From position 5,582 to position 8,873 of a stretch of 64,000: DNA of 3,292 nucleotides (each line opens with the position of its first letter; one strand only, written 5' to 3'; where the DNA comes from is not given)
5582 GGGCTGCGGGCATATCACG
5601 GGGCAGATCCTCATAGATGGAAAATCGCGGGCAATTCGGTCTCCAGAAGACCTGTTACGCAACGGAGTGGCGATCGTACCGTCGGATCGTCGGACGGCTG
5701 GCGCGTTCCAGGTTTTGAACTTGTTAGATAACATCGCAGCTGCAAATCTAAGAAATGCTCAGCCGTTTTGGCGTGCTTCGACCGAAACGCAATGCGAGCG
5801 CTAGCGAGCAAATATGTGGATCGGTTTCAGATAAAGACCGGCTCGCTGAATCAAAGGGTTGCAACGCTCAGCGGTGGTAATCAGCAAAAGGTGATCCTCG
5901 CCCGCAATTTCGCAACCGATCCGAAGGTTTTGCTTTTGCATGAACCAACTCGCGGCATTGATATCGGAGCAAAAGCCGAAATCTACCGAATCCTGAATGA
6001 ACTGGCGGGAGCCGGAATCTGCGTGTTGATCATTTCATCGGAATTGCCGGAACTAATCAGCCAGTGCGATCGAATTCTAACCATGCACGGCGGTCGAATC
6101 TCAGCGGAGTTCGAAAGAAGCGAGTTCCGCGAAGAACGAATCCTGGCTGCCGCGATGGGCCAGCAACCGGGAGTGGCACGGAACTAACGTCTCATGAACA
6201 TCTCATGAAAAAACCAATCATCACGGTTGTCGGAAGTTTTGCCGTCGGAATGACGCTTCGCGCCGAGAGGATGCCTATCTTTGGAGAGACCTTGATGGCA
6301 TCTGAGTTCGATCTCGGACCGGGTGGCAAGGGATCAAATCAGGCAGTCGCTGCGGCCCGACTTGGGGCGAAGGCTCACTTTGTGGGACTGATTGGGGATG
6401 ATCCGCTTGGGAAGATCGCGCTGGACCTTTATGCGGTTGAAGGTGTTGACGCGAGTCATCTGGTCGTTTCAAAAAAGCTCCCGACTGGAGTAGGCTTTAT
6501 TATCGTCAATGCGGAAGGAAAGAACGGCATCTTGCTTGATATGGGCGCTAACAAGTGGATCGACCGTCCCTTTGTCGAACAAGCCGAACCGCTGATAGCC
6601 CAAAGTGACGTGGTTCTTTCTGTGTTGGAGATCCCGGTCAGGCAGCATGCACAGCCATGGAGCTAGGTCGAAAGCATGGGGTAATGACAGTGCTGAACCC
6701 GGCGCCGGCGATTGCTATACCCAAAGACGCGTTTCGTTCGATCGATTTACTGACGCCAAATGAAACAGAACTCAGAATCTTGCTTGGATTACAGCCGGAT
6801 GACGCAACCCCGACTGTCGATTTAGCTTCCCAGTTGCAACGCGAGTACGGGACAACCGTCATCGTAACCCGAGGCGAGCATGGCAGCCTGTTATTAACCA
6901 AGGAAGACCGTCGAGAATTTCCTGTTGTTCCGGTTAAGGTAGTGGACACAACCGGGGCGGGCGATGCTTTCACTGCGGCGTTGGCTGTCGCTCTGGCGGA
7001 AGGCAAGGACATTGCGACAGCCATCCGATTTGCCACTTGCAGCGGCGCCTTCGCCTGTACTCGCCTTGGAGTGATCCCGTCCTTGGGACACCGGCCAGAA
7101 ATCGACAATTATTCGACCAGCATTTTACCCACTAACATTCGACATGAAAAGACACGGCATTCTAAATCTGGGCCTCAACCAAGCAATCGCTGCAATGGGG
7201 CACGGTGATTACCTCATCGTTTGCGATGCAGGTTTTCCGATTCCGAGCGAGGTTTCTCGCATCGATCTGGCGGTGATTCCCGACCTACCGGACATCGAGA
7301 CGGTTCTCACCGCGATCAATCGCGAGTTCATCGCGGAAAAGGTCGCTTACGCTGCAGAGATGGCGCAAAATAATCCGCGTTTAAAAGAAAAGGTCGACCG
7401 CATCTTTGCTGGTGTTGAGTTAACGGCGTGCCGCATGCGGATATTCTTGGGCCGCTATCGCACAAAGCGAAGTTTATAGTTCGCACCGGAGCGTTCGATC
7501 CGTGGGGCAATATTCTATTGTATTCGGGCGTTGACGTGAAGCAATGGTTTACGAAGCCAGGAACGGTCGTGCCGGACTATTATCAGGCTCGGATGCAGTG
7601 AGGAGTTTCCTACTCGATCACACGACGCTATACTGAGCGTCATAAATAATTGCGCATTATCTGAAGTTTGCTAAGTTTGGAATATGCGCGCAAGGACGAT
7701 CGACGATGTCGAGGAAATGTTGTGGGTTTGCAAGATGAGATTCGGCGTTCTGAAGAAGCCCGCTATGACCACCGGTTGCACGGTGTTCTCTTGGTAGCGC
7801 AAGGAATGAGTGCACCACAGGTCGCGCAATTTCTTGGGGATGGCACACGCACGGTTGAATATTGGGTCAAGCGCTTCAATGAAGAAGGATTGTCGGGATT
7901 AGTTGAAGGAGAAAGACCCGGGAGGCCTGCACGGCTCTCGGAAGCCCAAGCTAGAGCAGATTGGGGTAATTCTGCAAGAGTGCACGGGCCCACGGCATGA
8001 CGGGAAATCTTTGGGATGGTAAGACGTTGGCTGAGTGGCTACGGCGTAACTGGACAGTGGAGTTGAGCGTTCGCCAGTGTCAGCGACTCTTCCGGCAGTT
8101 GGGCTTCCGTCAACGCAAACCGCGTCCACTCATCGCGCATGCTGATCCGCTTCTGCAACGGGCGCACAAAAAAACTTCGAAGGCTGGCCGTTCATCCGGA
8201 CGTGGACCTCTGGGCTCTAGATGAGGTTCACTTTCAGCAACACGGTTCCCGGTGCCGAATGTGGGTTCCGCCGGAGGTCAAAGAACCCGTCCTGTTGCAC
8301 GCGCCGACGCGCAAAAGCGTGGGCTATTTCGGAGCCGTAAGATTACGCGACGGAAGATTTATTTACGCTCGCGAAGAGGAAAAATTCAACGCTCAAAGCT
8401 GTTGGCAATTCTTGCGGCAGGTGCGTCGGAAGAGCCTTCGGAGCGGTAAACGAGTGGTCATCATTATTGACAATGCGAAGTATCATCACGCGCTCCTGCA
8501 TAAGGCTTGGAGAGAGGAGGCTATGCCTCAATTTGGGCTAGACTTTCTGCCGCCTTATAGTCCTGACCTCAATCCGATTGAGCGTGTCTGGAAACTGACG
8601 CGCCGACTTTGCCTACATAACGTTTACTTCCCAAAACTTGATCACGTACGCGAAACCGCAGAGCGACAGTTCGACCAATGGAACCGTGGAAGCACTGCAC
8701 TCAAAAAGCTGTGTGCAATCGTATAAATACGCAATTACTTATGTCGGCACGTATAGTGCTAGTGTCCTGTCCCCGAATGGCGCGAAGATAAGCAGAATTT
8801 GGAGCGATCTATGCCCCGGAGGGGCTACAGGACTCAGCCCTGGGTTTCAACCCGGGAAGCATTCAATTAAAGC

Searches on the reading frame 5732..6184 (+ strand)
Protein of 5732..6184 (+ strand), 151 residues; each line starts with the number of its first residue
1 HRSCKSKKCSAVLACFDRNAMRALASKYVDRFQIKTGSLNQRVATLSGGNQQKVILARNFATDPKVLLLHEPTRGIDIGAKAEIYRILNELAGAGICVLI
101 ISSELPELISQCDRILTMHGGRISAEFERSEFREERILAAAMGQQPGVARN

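Call 11: search_protein_families(library=pfam, proteins=[window:5732-6184:+], max_evalue=0.001)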
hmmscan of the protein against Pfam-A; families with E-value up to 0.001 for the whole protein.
window:5732-6184:+ (151 aa): 1 family
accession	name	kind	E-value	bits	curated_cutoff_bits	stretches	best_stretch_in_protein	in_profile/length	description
PF00005.33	ABC_tran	-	6.1e-08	33.8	25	1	25-73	85-136/137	ABC transporter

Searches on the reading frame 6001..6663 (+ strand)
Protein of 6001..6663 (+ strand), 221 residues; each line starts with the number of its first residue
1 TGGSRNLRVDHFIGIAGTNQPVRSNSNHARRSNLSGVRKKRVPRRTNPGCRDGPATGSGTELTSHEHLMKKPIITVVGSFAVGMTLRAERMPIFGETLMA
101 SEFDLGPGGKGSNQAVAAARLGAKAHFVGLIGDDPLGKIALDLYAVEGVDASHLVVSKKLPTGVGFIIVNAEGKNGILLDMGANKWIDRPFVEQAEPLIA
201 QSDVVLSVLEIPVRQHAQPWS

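Call 11: search_protein_families(library=pfam, proteins=[window:6001-6663:+], max_evalue=0.001)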
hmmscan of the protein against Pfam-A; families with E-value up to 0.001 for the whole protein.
window:6001-6663:+ (221 aa): 1 family
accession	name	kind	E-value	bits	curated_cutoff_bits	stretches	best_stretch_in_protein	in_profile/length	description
PF00294.29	PfkB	-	1e-22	81.3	25.8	1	74-205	4-133/302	pfkB family carbohydrate kinase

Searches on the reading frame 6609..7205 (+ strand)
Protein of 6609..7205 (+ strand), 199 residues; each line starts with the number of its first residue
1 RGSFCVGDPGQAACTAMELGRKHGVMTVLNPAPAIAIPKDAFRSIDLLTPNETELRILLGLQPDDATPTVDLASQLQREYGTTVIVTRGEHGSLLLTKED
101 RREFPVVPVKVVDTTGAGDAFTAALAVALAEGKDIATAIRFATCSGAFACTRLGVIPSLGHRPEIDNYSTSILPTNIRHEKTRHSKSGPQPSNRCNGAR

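Call 11: search_protein_families(library=pfam, proteins=[window:6609-7205:+], max_evalue=0.001)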
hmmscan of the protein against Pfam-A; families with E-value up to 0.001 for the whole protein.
window:6609-7205:+ (199 aa): 2 families
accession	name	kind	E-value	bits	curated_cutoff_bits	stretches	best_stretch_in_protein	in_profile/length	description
PF00294.29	PfkB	-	1.5e-35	123.5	25.8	1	2-158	137-298/302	pfkB family carbohydrate kinase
PF08543.17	Phos_pyr_kin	-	3.2e-12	46.8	27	1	36-143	111-225/246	Phosphomethylpyrimidine kinase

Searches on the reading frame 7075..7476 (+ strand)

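Call 11: search_protein_families(library=pfam, proteins=[window:7075-7476:+], max_evalue=0.001)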
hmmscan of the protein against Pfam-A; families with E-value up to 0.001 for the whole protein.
window:7075-7476:+ (134 aa): 1 family
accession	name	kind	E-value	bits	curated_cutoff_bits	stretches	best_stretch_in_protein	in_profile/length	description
PF05025.18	RbsD_FucU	-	1.5e-22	81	25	1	24-115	1-95/138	RbsD / FucU transport protein family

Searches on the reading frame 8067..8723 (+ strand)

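Call 21: search_protein_families(library=pfam, proteins=[window:8067-8723:+], max_evalue=0.001)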
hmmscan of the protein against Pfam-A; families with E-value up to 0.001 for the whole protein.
window:8067-8723:+ (219 aa): 1 family
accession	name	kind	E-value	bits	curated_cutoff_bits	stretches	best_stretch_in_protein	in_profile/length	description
PF13358.12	DDE_3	-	1e-29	103.7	28.6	1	47-194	1-145/146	DDE superfamily endonuclease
